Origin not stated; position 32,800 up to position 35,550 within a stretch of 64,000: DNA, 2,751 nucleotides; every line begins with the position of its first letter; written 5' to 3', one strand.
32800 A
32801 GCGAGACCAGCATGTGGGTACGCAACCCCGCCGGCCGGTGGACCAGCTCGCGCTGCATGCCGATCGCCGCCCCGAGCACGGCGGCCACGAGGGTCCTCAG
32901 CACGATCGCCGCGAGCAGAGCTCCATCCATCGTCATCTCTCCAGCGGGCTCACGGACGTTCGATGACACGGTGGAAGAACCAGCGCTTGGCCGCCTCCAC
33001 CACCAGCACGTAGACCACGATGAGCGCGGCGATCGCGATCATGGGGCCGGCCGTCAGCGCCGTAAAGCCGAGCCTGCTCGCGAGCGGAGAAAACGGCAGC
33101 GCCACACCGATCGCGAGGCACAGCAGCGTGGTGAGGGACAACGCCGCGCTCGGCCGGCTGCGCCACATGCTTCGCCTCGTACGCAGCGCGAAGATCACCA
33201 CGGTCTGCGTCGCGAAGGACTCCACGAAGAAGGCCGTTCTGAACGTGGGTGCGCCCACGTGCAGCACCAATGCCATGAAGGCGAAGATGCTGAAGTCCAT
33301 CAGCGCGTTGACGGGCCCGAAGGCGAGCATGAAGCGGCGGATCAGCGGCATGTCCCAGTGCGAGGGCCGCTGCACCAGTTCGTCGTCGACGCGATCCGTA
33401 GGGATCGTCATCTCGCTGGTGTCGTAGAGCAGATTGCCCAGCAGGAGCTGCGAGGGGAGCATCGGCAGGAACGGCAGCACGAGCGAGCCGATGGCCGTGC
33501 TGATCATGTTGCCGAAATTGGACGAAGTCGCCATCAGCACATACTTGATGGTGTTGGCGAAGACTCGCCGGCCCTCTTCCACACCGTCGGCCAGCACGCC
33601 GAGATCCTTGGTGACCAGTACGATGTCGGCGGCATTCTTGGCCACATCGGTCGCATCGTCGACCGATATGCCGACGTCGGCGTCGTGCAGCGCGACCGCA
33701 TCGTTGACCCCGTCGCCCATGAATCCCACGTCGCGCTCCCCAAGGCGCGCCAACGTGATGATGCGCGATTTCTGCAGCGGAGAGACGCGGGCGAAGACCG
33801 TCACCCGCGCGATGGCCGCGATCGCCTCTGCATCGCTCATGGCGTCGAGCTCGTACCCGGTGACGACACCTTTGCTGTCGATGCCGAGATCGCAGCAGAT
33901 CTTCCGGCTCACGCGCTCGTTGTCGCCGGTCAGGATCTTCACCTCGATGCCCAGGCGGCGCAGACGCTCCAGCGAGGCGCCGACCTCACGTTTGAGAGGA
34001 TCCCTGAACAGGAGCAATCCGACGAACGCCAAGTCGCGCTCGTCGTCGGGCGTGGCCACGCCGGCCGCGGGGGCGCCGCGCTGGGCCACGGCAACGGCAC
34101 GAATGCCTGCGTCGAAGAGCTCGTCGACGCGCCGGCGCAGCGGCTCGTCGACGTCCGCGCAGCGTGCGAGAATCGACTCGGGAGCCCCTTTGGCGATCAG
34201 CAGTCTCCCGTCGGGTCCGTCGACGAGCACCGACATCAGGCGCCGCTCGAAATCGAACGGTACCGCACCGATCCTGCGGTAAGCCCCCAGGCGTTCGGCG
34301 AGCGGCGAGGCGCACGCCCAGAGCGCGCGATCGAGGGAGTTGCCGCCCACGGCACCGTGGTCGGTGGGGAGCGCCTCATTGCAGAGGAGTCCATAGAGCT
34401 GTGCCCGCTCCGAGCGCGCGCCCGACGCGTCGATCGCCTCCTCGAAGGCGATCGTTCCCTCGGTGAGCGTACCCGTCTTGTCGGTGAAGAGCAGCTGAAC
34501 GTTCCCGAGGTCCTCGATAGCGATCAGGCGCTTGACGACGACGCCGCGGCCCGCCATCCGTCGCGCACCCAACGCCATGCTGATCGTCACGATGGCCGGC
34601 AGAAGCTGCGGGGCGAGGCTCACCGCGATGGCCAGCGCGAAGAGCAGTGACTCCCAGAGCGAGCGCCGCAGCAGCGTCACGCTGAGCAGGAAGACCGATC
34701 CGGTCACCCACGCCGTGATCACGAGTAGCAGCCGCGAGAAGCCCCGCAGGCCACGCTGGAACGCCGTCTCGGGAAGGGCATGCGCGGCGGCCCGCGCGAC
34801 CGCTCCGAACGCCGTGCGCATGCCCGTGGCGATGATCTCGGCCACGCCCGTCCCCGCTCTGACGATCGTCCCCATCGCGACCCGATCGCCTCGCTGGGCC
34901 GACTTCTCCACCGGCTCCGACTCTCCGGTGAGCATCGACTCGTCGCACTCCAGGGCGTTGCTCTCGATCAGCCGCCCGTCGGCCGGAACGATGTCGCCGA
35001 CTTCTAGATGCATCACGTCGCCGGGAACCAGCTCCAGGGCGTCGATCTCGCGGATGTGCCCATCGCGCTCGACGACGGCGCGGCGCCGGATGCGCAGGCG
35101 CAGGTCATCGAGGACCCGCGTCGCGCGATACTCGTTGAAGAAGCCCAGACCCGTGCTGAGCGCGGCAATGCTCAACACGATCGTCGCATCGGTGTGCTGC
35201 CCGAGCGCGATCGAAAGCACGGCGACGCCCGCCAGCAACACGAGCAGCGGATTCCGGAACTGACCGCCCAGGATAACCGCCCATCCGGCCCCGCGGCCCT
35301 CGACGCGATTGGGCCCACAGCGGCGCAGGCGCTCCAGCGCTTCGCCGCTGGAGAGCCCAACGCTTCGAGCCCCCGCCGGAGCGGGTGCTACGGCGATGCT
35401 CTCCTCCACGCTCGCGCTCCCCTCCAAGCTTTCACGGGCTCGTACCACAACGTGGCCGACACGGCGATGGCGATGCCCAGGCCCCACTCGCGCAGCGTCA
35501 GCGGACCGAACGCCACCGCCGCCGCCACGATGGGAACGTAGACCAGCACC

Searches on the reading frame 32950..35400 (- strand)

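Call 80: search_protein_families(library=pfam, proteins=[window:32950-35400:-], max_evalue=0.01)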
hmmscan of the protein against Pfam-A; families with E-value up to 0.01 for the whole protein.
window:32950-35400:- (816 aa): 6 families
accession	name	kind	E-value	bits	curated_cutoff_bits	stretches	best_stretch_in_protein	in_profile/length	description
PF00122.25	E1-E2_ATPase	-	2.3e-46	158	28.1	1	105-284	4-180/181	E1-E2 ATPase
PF00689.26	Cation_ATPase_C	-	4.1e-20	72.7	27.3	1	644-807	1-175/175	Cation transporting ATPase, C-terminus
PF00702.32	Hydrolase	-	3e-10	41.3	26.4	1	302-575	2-191/191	haloacid dehalogenase-like hydrolase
PF00690.31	Cation_ATPase_N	-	1e-09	38.3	20.4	1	15-63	20-69/69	Cation transporter/ATPase, N-terminus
PF13246.12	Cation_ATPase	-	1e-07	32.3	21.7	1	346-416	14-90/91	Cation transport ATPase (P-type)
PF08282.18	Hydrolase_3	-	0.0026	18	20.9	1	555-599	203-247/255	haloacid dehalogenase-like hydrolase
